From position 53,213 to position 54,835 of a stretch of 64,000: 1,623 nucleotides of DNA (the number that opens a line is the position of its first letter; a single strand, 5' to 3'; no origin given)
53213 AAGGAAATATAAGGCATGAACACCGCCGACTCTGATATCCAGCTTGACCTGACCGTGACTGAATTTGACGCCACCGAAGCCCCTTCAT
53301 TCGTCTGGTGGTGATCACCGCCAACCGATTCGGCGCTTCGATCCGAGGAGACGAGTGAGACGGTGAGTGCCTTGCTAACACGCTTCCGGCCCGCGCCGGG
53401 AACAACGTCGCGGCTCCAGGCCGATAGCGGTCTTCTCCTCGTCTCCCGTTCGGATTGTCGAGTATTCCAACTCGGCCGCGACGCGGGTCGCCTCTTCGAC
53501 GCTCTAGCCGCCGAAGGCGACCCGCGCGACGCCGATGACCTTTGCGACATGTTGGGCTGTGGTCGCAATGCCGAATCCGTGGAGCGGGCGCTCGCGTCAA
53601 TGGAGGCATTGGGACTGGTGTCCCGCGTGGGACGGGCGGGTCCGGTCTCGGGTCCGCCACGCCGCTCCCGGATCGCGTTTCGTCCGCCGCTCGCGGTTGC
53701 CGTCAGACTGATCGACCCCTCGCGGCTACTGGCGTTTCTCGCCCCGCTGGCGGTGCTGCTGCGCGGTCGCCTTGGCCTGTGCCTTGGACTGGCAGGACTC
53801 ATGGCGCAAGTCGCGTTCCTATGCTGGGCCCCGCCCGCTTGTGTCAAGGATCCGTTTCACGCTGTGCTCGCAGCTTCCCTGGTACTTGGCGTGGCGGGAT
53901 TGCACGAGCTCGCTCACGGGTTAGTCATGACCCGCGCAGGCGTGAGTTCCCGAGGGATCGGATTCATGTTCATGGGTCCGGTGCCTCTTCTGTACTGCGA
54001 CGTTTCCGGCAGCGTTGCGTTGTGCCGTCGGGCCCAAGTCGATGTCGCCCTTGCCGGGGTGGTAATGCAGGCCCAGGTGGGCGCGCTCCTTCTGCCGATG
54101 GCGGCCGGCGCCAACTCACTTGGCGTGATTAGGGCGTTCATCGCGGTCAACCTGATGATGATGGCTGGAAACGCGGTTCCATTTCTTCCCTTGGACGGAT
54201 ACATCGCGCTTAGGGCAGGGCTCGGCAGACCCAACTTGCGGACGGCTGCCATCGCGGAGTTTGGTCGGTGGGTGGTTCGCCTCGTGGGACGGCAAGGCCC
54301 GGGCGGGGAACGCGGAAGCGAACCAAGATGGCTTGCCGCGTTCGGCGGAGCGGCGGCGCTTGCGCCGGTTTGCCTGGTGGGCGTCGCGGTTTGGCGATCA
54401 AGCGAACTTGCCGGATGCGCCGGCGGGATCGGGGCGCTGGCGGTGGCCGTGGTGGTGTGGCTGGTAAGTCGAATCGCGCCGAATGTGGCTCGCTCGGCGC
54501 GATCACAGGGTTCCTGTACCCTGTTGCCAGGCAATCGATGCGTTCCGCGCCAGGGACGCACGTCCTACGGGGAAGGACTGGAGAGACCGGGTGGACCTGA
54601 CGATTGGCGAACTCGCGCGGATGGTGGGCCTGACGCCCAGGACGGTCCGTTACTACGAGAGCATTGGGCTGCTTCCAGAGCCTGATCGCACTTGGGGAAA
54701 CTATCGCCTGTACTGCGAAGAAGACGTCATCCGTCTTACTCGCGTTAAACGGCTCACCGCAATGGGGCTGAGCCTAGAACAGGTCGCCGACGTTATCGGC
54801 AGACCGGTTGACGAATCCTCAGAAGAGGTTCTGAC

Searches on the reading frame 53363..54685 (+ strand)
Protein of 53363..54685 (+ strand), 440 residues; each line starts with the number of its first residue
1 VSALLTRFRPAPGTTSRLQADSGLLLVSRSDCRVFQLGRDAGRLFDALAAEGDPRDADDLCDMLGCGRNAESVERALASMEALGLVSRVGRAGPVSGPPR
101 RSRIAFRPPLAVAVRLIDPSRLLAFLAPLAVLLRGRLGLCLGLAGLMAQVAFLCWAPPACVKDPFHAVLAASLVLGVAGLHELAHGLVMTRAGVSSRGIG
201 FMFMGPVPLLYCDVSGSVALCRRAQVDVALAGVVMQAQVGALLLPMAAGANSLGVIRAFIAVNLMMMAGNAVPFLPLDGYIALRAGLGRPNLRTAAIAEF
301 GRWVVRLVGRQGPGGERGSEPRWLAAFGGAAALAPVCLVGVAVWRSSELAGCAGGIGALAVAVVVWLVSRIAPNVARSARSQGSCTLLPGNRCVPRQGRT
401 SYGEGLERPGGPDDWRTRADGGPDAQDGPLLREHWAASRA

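Call 4: search_protein_families(library=pfam, proteins=[window:53363-54685:+], max_evalue=0.01)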
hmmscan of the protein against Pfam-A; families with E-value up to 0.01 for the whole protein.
window:53363-54685:+ (440 aa): 0 families

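Call 6: search_protein_families(library=ncbifam, proteins=[window:53363-54685:+], max_evalue=0.01)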
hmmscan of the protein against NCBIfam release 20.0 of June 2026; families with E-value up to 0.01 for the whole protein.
window:53363-54685:+ (440 aa): 1 family
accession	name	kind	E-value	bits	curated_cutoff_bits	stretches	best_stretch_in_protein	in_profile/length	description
NF041824.1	daptide_HExxH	equivalog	6.8e-53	180.1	300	1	20-370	14-366/379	daptide biosynthesis intramembrane metalloprotease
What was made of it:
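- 53363..54685 (+): Dedicated RRE-fused M50 intramembrane metalloprotease. Residues 1 to about 90 form the RRE. The catalytic motifs are HELAH at 181-185 and N270..P273..LDG277-279. NCBIfam daptide_HExxH gives 180 bits against a cut-off of 300 (call 6).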

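Call 10: find_homologous_proteins(query=window:53363-54685:+)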
Query window:53363-54685:+ (440 aa): 16 proteins with E <= 0.001 among 8000 candidates.
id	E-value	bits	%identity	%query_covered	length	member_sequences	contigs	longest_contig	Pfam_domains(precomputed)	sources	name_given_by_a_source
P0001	9.9e-282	953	100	100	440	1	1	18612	-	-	-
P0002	4.6e-55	206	40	82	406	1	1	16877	-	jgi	jgi:putative peptide zinc metalloprotease protein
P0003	1.0e-53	201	41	76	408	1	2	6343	PF02163.29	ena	-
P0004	3.5e-15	74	31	75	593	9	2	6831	PF02163.29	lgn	-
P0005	1.0e-9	56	32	64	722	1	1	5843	PF05402.19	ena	-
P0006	1.1e-8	53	32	43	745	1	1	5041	PF25954.1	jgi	jgi:multidrug resistance efflux pump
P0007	5.8e-8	50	33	45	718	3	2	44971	PF02163.29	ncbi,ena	-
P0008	8.0e-8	50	39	28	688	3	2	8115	-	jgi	jgi:putative peptide zinc metalloprotease protein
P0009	2.7e-7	48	29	59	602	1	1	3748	PF02163.29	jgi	jgi:putative peptide zinc metalloprotease protein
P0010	4.5e-7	47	34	54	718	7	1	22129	-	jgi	jgi:putative peptide zinc metalloprotease protein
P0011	2.8e-6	45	32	52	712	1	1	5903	-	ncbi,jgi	jgi:putative peptide zinc metalloprotease protein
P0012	3.8e-6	44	31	68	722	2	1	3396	-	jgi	jgi:putative peptide zinc metalloprotease protein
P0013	6.0e-6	44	32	44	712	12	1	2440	-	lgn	-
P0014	2.3e-5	42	32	47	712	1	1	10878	-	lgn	-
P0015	4.8e-5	41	39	20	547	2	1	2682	PF00005.34,PF02163.29,PF02463.26,PF13304.13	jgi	jgi:ABC-type multidrug transport system ATPase subunit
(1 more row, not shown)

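Call 13: find_encoding_contigs(protein=P0002, flank=10000, max_places=4)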
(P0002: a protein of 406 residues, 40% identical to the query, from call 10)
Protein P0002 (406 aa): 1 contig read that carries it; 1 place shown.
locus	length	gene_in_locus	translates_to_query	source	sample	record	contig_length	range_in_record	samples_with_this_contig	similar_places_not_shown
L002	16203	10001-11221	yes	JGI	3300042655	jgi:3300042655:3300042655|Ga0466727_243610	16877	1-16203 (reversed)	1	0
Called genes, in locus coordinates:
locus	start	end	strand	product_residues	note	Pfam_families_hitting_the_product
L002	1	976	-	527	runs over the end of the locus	PF00496:SBP_bac_5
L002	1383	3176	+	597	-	PF00496:SBP_bac_5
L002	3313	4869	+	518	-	PF00528:BPD_transp_1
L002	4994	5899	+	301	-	PF12911:OppC_N (weak), PF00528:BPD_transp_1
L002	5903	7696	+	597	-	PF00005:ABC_tran, PF02463:SMC_N (faint), PF13304:AAA_21 (faint), PF00005:ABC_tran, PF08352:oligo_HPY (weak)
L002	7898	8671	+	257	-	PF00376:MerR, PF13411:MerR_1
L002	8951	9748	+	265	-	PF00376:MerR, PF13411:MerR_1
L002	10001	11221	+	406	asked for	-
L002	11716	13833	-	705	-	PF00586:AIRS, PF02769:AIRS_C, PF00586:AIRS, PF02769:AIRS_C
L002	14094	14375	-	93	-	-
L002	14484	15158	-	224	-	PF13507:GATase_5, PF00117:GATase (faint), PF07685:GATase_3 (weak)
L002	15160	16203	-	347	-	?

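Call 14: find_encoding_contigs(protein=P0003, flank=10000, max_places=4)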
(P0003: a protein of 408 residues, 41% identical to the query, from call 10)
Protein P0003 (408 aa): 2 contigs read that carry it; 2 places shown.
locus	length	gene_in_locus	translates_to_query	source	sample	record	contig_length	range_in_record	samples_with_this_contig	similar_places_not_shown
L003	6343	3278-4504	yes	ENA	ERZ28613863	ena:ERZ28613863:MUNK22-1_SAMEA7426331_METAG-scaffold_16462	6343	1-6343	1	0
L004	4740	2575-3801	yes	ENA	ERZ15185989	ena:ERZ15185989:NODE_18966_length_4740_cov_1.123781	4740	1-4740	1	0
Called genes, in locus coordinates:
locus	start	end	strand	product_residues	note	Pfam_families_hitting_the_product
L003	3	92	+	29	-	?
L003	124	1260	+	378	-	PF12698:ABC2_membrane_3, PF01061:ABC2_membrane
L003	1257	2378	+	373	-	PF12698:ABC2_membrane_3, PF01061:ABC2_membrane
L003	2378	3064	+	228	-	PF01648:ACPS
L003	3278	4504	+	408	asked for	PF02163:Peptidase_M50 (faint)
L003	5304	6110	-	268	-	PF00376:MerR, PF13411:MerR_1, PF09278:MerR-DNA-bind (weak)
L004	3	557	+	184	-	?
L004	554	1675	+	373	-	PF12698:ABC2_membrane_3, PF01061:ABC2_membrane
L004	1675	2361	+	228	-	PF01648:ACPS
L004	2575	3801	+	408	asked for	PF02163:Peptidase_M50 (faint)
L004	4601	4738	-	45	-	?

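Call 25: find_related_loci(query=A1, collection=genome_contigs, flank=6000)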
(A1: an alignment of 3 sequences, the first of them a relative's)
Query A1 (440 aa) in genome_contigs; peptide patterns used: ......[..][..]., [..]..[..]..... (x = any residue, [..] = any of these).
600 stretches matched a pattern (row limit reached: there are more); 31 encode a relative of the query (tblastn E <= 1e-3); 31 distinct loci.
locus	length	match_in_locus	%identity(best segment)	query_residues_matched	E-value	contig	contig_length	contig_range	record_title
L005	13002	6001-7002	32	21-346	3e-21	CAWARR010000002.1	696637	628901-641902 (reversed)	MAG: uncultured Actinomycetota bacterium isolate MFD02416.bin.3.87 genome assembly, contig: contig_18463, whole genome s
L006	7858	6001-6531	40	181-348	2e-16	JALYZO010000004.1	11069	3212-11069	MAG: Actinomycetota bacterium isolate KAP bin67 SD1490-92_k127_1342532, whole genome shotgun sequence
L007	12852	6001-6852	27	89-363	2e-12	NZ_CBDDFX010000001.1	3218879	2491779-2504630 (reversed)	MAG: Aeoliella sp. isolate b2ef280b-401d-4d99-a43b-96afde1bdd21 contig_1, whole genome shotgun sequence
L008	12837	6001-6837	26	19-293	3e-12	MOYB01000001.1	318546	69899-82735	MAG: Candidatus Caenarcanum bioreactoricola isolate UASB_169 scaffold1, whole genome shotgun sequence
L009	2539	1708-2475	28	62-292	3e-12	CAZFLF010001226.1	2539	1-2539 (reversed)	MAG TPA_asm: uncultured Pirellulaceae bacterium isolate SRP136066_co1_133 genome assembly, contig: NODE_90664_length_253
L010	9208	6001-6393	33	171-296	3e-11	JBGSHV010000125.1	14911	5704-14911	MAG: Pirellula sp. isolate JTS-AC113 k141_2075828, whole genome shotgun sequence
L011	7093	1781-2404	29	109-306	4e-11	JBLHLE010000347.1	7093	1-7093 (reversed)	MAG: Pirellulaceae bacterium isolate 3300054698_131 Ga0535670_0024263, whole genome shotgun sequence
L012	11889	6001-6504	31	174-333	2e-10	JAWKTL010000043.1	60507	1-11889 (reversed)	MAG: Pirellulaceae bacterium isolate ABC2.170 ABC2.170.fa-43, whole genome shotgun sequence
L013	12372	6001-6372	37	162-280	3e-9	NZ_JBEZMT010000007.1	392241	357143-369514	Streptomyces sp. NPDC048155 NPDC048155_97_E3.ctg-0007, whole genome shotgun sequence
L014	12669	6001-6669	33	91-316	4e-9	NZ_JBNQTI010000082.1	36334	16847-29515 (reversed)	Kitasatospora sp. LaBMicrA B282 RAF_P1_22_NODE_81_length_36334_94a8e7ca, whole genome shotgun sequence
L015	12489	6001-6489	38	180-340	6e-9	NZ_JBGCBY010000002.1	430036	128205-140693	Streptacidiphilus sp. MAP12-16 Ga0532216_02, whole genome shotgun sequence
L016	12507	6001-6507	30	114-283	6e-9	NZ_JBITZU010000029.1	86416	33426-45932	Kitasatospora sp. NPDC052896 NPDC052896_409_D12.ctg-0029, whole genome shotgun sequence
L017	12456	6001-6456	33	162-313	2e-8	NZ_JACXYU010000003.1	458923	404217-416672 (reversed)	Streptomyces chumphonensis strain KK1-2 3, whole genome shotgun sequence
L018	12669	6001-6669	31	140-366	3e-8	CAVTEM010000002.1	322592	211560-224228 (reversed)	MAG: uncultured Actinomycetes bacterium isolate MFD09267.bin.2.240 genome assembly, contig: contig_11480, whole genome s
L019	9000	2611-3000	29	180-302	7e-8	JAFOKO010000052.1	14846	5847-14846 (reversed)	MAG: Oscillospiraceae bacterium isolate RGIG552 Dairy_cattle_Duodenum-5__c176560, whole genome shotgun sequence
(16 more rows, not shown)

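Call 26: find_related_loci(query=A1, collection=metagenome_contigs, flank=6000)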
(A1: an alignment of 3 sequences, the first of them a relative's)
Query A1 (440 aa) in metagenome_contigs; peptide patterns used: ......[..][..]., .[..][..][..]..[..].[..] (x = any residue, [..] = any of these).
600 stretches matched a pattern (row limit reached: there are more); 260 encode a relative of the query (tblastn E <= 1e-3); the best 80 are kept; 80 distinct loci.
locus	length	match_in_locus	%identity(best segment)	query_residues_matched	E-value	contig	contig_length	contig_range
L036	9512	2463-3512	38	5-349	4e-47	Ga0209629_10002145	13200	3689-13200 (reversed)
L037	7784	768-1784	36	8-344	2e-42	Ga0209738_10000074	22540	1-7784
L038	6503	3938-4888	39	12-343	2e-40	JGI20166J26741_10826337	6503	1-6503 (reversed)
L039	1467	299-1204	38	12-328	5e-38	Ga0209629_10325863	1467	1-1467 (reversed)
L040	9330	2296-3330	33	8-343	1e-33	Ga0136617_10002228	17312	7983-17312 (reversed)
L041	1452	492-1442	34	8-320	9e-33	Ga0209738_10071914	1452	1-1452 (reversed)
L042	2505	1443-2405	31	26-343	1e-30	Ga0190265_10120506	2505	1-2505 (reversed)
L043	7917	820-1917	31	26-387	3e-28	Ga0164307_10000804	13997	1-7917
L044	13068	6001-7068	32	20-362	1e-27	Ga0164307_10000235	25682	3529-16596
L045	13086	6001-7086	32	9-357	1e-26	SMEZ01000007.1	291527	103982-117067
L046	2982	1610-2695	32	26-383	4e-26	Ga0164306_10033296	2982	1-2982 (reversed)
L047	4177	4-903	33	48-343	5e-25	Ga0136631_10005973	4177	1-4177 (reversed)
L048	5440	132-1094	31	55-369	3e-25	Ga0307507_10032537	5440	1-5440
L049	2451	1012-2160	29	9-384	3e-25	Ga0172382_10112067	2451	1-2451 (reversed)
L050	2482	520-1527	31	26-358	1e-24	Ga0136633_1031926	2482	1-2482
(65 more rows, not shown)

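Call 40: search_protein_families(library=pfam, proteins=[L038:4975-6039:+, L002:8951-9748:+, L036:4179-4955:-, L036:459-1691:+, L038:450-1337:+], max_evalue=0.01)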
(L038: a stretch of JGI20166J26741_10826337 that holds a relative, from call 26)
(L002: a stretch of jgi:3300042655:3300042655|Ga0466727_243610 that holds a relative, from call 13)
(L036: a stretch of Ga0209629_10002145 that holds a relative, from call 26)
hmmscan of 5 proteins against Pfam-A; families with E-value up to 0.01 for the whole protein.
L038:4975-6039:+ (354 aa): 1 family
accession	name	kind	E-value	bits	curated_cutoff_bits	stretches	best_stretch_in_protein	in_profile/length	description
PF00528.27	BPD_transp_1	-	2.2e-30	106.2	26.4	1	143-352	1-183/184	Binding-protein-dependent transport system inner membrane component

L002:8951-9748:+ (265 aa): 4 families
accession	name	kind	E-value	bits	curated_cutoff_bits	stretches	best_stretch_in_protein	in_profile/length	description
PF13411.12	MerR_1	-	2.1e-16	60.2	21.6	1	3-68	1-65/69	MerR HTH family regulatory protein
PF00376.29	MerR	-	4.2e-13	49.3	28.2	1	4-37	1-34/38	MerR family regulatory protein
PF09278.17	MerR-DNA-bind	-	0.0062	17.6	25.4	0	48-107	3-60/65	MerR, DNA binding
PF19795.4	DUF6279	-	0.0079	16.6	27.7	0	101-181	21-95/195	Family of unknown function (DUF6279)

L036:4179-4955:- (258 aa): 3 families
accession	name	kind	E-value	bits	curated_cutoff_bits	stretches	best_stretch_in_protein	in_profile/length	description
PF13411.12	MerR_1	-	1.3e-17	64.1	21.6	1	6-73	2-68/69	MerR HTH family regulatory protein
PF00376.29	MerR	-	4.4e-15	55.6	28.2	1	6-43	1-38/38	MerR family regulatory protein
PF09278.17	MerR-DNA-bind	-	0.0026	18.8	25.4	1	49-109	2-59/65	MerR, DNA binding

L036:459-1691:+ (410 aa): 1 family
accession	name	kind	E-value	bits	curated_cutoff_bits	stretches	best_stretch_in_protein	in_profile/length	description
PF10263.15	SprT-like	-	1.6e-11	44.5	25.6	1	275-352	13-99/108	SprT-like family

L038:450-1337:+ (295 aa): 1 family
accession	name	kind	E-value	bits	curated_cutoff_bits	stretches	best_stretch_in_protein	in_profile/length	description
PF00198.28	2-oxoacid_dh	-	2e-10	41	23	1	211-292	152-230/232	2-oxoacid dehydrogenases acyltransferase (catalytic domain)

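Call 49: find_homologous_proteins(query=A3, max_evalue=1e-10)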
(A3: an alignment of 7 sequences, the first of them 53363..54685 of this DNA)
Query A3 (7 sequences) (440 aa, profile of the alignment): 23 proteins with E <= 1e-10 among 8000 candidates.
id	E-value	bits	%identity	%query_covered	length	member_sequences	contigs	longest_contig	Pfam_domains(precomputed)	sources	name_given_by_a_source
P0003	9.0e-169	580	41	76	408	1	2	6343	PF02163.29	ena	-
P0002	2.3e-162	559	40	82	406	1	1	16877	-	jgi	jgi:putative peptide zinc metalloprotease protein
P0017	1.5e-160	553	36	77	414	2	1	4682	-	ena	-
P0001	7.8e-149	514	100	100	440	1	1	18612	-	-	-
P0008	2.9e-27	114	39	28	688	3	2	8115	-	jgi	jgi:putative peptide zinc metalloprotease protein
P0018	4.1e-25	107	26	70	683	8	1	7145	-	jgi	jgi:putative peptide zinc metalloprotease protein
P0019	4.6e-25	107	29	51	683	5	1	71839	-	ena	-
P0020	2.2e-24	104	27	71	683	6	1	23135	-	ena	-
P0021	8.6e-24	102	29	72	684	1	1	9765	PF25919.1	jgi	jgi:putative peptide zinc metalloprotease protein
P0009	8.3e-23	99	29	59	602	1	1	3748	PF02163.29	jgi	jgi:putative peptide zinc metalloprotease protein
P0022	8.8e-23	99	28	51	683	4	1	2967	-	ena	-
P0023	1.1e-22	99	29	45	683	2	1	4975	-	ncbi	-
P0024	8.8e-21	92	31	32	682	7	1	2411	PF25919.1,PF02163.29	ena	-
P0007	3.4e-18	84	33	45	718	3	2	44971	PF02163.29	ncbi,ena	-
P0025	3.5e-18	84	32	36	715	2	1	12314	-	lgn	-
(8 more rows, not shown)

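Call 55: find_encoding_contigs(protein=P0017, flank=8000, max_places=3)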
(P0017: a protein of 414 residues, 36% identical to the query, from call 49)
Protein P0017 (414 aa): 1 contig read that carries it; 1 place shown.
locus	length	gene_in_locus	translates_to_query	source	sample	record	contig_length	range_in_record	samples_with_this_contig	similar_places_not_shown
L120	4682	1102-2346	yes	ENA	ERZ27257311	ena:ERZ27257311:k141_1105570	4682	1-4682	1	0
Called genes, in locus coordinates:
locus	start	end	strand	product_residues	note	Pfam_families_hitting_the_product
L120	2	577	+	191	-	?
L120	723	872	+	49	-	-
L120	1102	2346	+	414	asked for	-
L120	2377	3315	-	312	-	PF00485:PRK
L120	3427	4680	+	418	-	?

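Call 68: predict_structure(alignment_id=A5)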
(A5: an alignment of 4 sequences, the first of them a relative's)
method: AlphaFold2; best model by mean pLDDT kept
length: 440 residues; sequences in the alignment: 4
mean_pLDDT: 63.7   pTM: 0.48
mean pLDDT of the five models: 63.7, 61.3, 59.4, 58.4, 58.2
residues with pLDDT >= 90: 6; 70-90: 188; 50-70: 129; < 50: 117
segments of 3 or more residues with pLDDT < 50: 1-4, 94-111, 273-290, 312-320, 378-440
pLDDT, mean of each block of 10 residues (from residue 1): 65 80 74 74 89 85 77 86 84 46 35 69 80 78 86 73 77 83 83 71 57 64 71 85 71 80 78 44 39 61 68 47 60 62 62 53 60 49 38 33 27 31 32 35
secondary structure, 60 per line:
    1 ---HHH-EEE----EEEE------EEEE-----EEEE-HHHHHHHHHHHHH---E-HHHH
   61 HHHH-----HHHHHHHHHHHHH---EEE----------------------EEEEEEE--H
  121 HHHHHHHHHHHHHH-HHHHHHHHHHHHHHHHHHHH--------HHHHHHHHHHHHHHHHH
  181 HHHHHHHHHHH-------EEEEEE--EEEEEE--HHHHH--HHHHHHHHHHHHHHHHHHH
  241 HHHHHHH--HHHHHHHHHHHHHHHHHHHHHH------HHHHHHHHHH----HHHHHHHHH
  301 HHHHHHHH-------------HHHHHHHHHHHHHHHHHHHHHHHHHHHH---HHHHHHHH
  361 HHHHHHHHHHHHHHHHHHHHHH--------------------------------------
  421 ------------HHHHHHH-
elements in order: E8-10 E15-18 E25-28 E34-37 H39-51 H57-64 H70-82 E86-88 E111-117 H120-134 H136-155 H164-191 E199-204 E207-212 H215-219 H222-247 H250-271 H278-287 H292-308 H322-349 H353-382 H433-439

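Call 72: fold_search(model_id=the predicted structure, library=pdb)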
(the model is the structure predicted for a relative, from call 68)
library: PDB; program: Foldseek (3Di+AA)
matches with E <= 10: 81; with E <= 0.001: 0
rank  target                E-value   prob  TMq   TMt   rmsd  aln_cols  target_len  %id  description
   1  5v1u_C                2.4e-01  0.99  0.15  0.64   2.6        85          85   18  TbiB1 in Complex with the TbiA(beta) Leader Peptide (released 2018-09-05)
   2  3rau_A                2.7e-01  0.13  0.13  0.15  20.9       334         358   12  Crystal structure of the HD-PTP Bro1 domain (released 2011-09-14)
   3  5v1u_D                3.5e-01  0.99  0.15  0.65   2.7        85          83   18  TbiB1 in Complex with the TbiA(beta) Leader Peptide (released 2018-09-05)
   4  4bs9                  1.1e+00  0.96  0.17  0.11   3.6        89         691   12  Structure of the heterocyclase TruD (released 2013-11-06)
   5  8pz5_A                1.2e+00  0.85  0.16  0.16   4.5        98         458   17  Structure of ThcOx, solved at wavelength 3.099 A (released 2023-10-25)
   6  6bwj_B                1.3e+00  0.11  0.16  0.12  17.8       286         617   11  Crystal structure of the TRPV2 ion channel in complex with RTx (released 2018-05-02)
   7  7k5c_B                1.3e+00  0.09  0.08  0.12  24.0       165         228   14  Structure of T7 DNA ejectosome periplasmic tunnel (released 2021-07-28)
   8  8t19_A                1.4e+00  0.85  0.16  0.64   3.3        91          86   20  RiPP precursor peptide recognition element (RRE) domain of Ocin-ThiF-like partner protein, PbtF, bound to an 8 residue (released 2024-06-12)
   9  5e4v                  1.9e+00  0.08  0.12  0.13  22.4       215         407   13  Crystal structure of measles N0-P complex (released 2016-01-27)
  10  7kp4_A                2.4e+00  0.06  0.11  0.21  15.6       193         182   13  Crystal structure of human claudin-4 in complex with Clostridium perfringens enterotoxin C-terminal domain (released 2020-12-09)
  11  9cui_B                2.5e+00  0.06  0.14  0.11  25.4       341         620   17  Structure of human full-length ancestral TRPV6 channel in Calmodulin-bound state (released 2024-11-13)
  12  8slx_A                3.7e+00  0.05  0.14  0.11  23.4       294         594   10  Rat TRPV2 bound with 1 CBD ligand in nanodiscs (released 2023-05-31)
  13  9bku_A                3.9e+00  0.04  0.13  0.11  20.1       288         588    9  Cryo-EM structure of TRPV3 K169A in nanodiscs incubated with NASPM (released 2025-05-21)
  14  5sv1_J                3.9e+00  0.03  0.09  0.15  26.9       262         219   14  Structure of the ExbB/ExbD complex from E. coli at pH 4.5 (released 2016-09-28)
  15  5u2b_D                3.9e+00  0.02  0.12  0.16  17.2       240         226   15  Crystal Structure of the ER-alpha Ligand-binding Domain (Y537S) in Complex with the phenylamino-substituted estrogen,  (released 2017-04-26)
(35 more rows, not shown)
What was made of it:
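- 53363..54685 (+): AF2 plus Foldseek match the N-terminal domain to RREs of TbiB1, PbtF, TruD and ThcOx (calls 68, 72).
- The N-terminal domain has an RRE fold (call 72).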

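Call 78: search_protein_families(library=pfam, proteins=[L036:6102-6977:+, L036:6974-7603:+, L036:7530-8126:+, L036:8107-9348:+, L037:2016-3008:+, L003:124-1260:+, L120:2-577:+], max_evalue=0.001)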
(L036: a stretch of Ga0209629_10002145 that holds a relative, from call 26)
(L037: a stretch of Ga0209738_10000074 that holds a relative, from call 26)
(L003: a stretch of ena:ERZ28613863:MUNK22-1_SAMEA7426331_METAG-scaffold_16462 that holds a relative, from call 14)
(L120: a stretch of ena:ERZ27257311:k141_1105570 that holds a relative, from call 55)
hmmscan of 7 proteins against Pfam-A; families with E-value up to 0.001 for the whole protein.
L036:6102-6977:+ (291 aa): 1 family
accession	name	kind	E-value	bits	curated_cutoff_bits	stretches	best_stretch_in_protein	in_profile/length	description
PF12730.13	ABC2_membrane_4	-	0.001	19.6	27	1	26-195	3-163/179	ABC-2 family transporter protein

L036:6974-7603:+ (209 aa): 1 family
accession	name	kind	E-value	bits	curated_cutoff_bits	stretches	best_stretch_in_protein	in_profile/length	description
PF02517.21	Rce1-like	-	7.1e-11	42.7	22.4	1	118-207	7-93/93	Type II CAAX prenyl endopeptidase Rce1-like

L036:7530-8126:+ (198 aa): 0 families

L036:8107-9348:+ (413 aa): 3 families
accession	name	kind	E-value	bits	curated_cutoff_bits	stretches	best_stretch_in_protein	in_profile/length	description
PF04055.27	Radical_SAM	-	4.9e-17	63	29.5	1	85-235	3-165/166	Radical SAM superfamily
PF13353.11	Fer4_12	-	2.5e-06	28.2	22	1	83-185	9-115/137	4Fe-4S single cluster domain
PF13186.11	SPASM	-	0.00011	22.8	21.5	1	303-363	1-66/67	Iron-sulfur cluster-binding domain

L037:2016-3008:+ (330 aa): 0 families

L003:124-1260:+ (378 aa): 2 families
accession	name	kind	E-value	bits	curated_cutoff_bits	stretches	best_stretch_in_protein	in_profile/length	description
PF12698.13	ABC2_membrane_3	-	8.2e-30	104.5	31.6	1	23-370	5-346/347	ABC-2 family transporter protein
PF01061.29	ABC2_membrane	-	1e-09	38.7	26.9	1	190-344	51-211/211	ABC-2 type transporter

L120:2-577:+ (191 aa): 0 families
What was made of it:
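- L036 holds a radical-SAM/SPASM cluster (call 78).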

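Call 79: search_protein_families(library=ncbifam, proteins=[L002:10001-11221:+, L036:2439-3731:+, L045:5857-7620:+], max_evalue=0.001)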
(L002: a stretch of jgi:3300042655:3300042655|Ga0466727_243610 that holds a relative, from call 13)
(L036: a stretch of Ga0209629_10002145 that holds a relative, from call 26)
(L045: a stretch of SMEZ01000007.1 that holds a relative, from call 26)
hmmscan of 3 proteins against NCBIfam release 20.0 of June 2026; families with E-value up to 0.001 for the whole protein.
L002:10001-11221:+ (406 aa): 2 families
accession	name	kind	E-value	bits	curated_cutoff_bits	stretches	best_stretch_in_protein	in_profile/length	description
NF041824.1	daptide_HExxH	equivalog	3e-65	220.8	300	1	32-387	25-377/379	daptide biosynthesis intramembrane metalloprotease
NF058609.1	RiPP_HExxH_LiaK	equivalog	3.8e-10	39.8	225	1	179-293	97-212/246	YydH/LiaK family epipeptide maturation metalloprotease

L036:2439-3731:+ (430 aa): 2 families
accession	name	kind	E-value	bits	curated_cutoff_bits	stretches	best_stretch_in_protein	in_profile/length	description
NF041824.1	daptide_HExxH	equivalog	8.6e-66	222.6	300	1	15-380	4-368/379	daptide biosynthesis intramembrane metalloprotease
NF058609.1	RiPP_HExxH_LiaK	equivalog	4.4e-10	39.6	225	1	178-292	96-210/246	YydH/LiaK family epipeptide maturation metalloprotease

L045:5857-7620:+ (587 aa): 2 families
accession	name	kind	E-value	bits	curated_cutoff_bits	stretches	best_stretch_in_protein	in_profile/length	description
NF041824.1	daptide_HExxH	equivalog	1.8e-146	488.1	300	1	63-436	1-379/379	daptide biosynthesis intramembrane metalloprotease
NF058609.1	RiPP_HExxH_LiaK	equivalog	9.2e-12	45.1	225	1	222-345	94-215/246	YydH/LiaK family epipeptide maturation metalloprotease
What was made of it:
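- On Daptide precursor/pathway: It scores 180 bits against the curated cut-off of 300, whereas a true daptide protease (L045) scores 488 (calls 6, 79).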
